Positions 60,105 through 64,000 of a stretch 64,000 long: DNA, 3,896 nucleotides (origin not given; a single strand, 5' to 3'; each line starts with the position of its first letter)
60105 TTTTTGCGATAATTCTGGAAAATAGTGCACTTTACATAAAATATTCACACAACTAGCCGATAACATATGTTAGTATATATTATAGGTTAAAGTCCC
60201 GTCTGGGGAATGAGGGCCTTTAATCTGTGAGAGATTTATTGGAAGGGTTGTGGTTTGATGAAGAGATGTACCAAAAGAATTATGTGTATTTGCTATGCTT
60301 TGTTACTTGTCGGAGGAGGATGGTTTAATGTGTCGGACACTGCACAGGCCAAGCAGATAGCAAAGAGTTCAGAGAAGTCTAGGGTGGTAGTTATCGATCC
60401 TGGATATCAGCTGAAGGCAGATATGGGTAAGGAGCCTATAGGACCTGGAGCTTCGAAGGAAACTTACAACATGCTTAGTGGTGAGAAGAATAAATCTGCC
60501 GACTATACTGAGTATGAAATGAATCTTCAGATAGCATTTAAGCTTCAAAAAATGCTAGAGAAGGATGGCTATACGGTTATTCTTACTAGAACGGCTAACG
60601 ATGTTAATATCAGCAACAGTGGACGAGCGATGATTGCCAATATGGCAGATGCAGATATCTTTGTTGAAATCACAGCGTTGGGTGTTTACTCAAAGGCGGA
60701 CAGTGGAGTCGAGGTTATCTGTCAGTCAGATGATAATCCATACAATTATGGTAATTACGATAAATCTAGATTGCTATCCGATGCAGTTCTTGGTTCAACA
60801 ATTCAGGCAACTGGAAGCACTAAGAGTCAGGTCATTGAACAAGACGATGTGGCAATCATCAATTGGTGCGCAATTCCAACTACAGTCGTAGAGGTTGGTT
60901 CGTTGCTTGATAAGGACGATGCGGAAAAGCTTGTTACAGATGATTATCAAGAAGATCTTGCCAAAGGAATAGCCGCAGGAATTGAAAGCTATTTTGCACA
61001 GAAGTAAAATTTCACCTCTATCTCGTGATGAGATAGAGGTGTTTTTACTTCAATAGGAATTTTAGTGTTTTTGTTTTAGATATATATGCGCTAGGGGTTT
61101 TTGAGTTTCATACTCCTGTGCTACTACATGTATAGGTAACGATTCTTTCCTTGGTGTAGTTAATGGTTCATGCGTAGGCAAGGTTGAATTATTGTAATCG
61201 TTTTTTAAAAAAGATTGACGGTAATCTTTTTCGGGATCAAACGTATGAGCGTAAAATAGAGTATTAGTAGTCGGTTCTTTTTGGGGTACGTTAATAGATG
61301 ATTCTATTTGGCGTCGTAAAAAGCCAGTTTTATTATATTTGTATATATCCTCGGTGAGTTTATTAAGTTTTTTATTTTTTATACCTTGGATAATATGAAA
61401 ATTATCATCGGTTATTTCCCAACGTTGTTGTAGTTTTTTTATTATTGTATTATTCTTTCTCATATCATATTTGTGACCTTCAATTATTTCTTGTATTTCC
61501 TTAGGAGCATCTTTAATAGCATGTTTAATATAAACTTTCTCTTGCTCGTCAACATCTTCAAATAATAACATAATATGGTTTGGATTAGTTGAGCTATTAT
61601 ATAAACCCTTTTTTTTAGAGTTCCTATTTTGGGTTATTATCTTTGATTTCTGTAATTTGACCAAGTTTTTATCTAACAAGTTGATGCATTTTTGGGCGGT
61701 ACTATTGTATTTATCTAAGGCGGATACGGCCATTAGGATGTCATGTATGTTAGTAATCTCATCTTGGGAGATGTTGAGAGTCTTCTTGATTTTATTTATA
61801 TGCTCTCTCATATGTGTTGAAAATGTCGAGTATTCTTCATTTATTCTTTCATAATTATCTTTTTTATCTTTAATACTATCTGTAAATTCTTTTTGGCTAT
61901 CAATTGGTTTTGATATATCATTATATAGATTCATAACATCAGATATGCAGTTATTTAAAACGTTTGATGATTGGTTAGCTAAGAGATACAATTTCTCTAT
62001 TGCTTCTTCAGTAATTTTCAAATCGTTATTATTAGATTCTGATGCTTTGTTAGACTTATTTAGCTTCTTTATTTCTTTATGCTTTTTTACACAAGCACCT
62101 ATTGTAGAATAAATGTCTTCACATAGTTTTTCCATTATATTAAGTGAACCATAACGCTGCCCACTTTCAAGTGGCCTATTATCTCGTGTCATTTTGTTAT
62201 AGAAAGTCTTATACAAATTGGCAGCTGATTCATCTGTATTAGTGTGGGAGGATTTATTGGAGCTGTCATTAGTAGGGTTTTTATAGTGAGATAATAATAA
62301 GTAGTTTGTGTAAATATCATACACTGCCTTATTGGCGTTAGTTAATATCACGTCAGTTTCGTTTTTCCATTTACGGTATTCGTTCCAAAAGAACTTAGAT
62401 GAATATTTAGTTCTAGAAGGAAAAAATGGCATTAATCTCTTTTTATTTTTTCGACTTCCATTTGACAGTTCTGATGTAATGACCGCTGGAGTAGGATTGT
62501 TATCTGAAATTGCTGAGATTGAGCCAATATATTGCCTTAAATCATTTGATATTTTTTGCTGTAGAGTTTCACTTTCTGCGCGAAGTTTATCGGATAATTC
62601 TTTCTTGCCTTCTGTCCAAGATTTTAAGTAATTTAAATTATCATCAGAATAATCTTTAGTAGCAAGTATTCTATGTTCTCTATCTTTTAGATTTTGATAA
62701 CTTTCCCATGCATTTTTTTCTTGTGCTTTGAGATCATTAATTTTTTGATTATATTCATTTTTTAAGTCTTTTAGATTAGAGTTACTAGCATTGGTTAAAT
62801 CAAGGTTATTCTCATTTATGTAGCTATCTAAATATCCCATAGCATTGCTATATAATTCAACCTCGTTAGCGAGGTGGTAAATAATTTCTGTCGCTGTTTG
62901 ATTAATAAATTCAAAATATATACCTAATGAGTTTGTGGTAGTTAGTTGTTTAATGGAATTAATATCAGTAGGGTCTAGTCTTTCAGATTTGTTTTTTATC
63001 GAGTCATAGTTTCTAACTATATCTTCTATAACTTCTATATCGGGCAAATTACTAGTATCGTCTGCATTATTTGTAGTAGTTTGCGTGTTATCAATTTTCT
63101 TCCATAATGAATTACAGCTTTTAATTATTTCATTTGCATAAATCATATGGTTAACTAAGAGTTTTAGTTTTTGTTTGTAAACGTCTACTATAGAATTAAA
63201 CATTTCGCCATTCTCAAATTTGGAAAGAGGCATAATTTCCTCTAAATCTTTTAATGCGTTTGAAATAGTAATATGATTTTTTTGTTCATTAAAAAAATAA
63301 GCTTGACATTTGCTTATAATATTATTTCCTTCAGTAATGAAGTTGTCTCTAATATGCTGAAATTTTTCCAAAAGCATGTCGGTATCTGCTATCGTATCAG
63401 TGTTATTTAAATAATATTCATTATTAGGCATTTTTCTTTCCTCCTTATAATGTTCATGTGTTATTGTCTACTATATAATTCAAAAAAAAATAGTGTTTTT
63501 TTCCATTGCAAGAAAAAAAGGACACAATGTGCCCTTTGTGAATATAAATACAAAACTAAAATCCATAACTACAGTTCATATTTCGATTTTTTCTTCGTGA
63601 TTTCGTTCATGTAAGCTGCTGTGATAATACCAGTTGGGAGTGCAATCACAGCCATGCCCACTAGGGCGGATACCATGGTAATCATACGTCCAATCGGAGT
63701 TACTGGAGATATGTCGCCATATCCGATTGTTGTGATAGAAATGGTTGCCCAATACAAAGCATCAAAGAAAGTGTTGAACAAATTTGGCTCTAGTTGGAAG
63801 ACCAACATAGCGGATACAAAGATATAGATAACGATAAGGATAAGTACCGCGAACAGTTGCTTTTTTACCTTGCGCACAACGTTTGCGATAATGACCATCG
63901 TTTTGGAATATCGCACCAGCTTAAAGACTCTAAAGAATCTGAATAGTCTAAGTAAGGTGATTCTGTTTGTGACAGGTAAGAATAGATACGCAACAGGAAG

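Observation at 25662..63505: Shared upstream motif links five orphan/secreted genes at two distant loci: a possible undescribed regulon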

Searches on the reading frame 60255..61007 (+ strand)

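Call 28: search_protein_families(library=pfam, proteins=[window:60255-61007:+], max_evalue=0.001)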
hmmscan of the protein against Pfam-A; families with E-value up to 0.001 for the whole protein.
window:60255-61007:+ (250 aa): 1 family
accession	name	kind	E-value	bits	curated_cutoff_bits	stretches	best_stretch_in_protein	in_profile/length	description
PF01520.23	Amidase_3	-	1.9e-30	106.6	27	1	45-244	1-173/174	N-acetylmuramoyl-L-alanine amidase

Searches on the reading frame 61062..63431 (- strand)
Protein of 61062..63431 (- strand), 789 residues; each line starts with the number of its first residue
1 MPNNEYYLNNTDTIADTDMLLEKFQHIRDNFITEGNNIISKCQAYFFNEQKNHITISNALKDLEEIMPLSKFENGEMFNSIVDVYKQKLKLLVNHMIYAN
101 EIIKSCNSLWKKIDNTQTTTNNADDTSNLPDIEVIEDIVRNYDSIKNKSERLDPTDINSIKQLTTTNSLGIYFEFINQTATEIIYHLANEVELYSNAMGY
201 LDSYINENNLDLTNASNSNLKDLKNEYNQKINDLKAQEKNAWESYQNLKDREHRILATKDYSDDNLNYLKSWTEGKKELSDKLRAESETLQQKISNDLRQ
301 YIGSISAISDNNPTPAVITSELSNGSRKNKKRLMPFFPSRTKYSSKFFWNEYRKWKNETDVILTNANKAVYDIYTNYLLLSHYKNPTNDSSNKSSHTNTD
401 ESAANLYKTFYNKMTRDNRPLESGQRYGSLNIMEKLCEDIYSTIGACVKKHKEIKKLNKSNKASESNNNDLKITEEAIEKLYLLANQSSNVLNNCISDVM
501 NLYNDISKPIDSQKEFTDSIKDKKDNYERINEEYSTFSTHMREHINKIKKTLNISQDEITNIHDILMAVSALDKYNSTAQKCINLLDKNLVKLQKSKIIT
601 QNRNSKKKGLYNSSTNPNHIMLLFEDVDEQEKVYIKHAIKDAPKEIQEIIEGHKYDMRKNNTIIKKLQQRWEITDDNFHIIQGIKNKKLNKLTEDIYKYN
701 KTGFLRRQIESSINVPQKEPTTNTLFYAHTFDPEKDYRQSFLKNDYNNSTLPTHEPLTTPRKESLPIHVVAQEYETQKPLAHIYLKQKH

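Call 11: search_protein_families(library=pfam, proteins=[window:61062-63431:-], max_evalue=0.1)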
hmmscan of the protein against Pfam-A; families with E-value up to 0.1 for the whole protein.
window:61062-63431:- (789 aa): 1 family
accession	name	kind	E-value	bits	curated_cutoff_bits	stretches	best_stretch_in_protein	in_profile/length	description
PF17934.6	TetR_C_26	-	0.065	14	25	1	429-502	31-104/109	Tetracyclin repressor-like, C-terminal domain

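Call 21: search_protein_families(library=phrogs, proteins=[window:61062-63431:-], max_evalue=0.01)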
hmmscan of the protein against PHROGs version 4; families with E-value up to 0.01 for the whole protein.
window:61062-63431:- (789 aa): 0 families

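Call 80: find_encoding_contigs(protein=window:61062-63431:-, flank=10000, max_places=4)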
Protein window:61062-63431:- (789 aa): 4 contigs read that carry it; 3 places shown.
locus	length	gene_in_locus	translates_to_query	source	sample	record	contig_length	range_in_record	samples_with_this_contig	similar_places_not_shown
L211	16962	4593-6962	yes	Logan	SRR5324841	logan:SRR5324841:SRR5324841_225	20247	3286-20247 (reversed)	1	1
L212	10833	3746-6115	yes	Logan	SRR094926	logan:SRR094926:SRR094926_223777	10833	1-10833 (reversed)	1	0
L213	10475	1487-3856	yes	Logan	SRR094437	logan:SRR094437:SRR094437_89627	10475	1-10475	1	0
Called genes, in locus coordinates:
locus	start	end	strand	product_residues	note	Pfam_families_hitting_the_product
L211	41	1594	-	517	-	-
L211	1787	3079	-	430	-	PF01979:Amidohydro_1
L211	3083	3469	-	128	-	PF21645:FakA-like_M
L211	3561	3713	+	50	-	-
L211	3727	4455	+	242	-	PF00520:Ion_trans, PF07885:Ion_trans_2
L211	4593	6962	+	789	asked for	-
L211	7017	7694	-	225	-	PF01520:Amidase_3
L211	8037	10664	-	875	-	PF00403:HMA, PF00122:E1-E2_ATPase, PF00702:Hydrolase, PF08282:Hydrolase_3 (faint), PF00403:HMA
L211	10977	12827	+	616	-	PF11738:DUF3298 (weak)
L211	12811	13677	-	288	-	PF01545:Cation_efflux, PF16916:ZT_dimer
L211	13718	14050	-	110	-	PF01934:HepT-like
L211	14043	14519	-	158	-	PF01381:HTH_3 (weak), PF01909:NTP_transf_2, PF18765:Polbeta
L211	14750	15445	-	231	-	PF00596:Aldolase_II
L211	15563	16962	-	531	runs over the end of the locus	PF00370:FGGY_N, PF02782:FGGY_C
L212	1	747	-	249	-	?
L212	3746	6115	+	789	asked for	-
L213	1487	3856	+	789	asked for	-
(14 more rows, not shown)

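Call 116: find_homologous_proteins(query=window:61062-63431:-, max_evalue=0.001)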
Query window:61062-63431:- (789 aa): 1 proteins with E <= 0.001 among 8000 candidates.
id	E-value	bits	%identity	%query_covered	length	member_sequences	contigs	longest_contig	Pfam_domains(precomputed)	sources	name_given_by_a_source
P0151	0.0e+0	1688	98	100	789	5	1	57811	-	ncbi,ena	-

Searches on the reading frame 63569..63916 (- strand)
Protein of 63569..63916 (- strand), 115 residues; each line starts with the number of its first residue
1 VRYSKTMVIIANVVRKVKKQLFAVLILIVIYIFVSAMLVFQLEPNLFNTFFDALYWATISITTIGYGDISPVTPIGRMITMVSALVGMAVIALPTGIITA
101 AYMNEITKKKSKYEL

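Call 79: find_encoding_contigs(protein=window:63569-63916:-, flank=10000, max_places=4)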
Protein window:63569-63916:- (115 aa): no gene with exactly this product is on record in the collection.
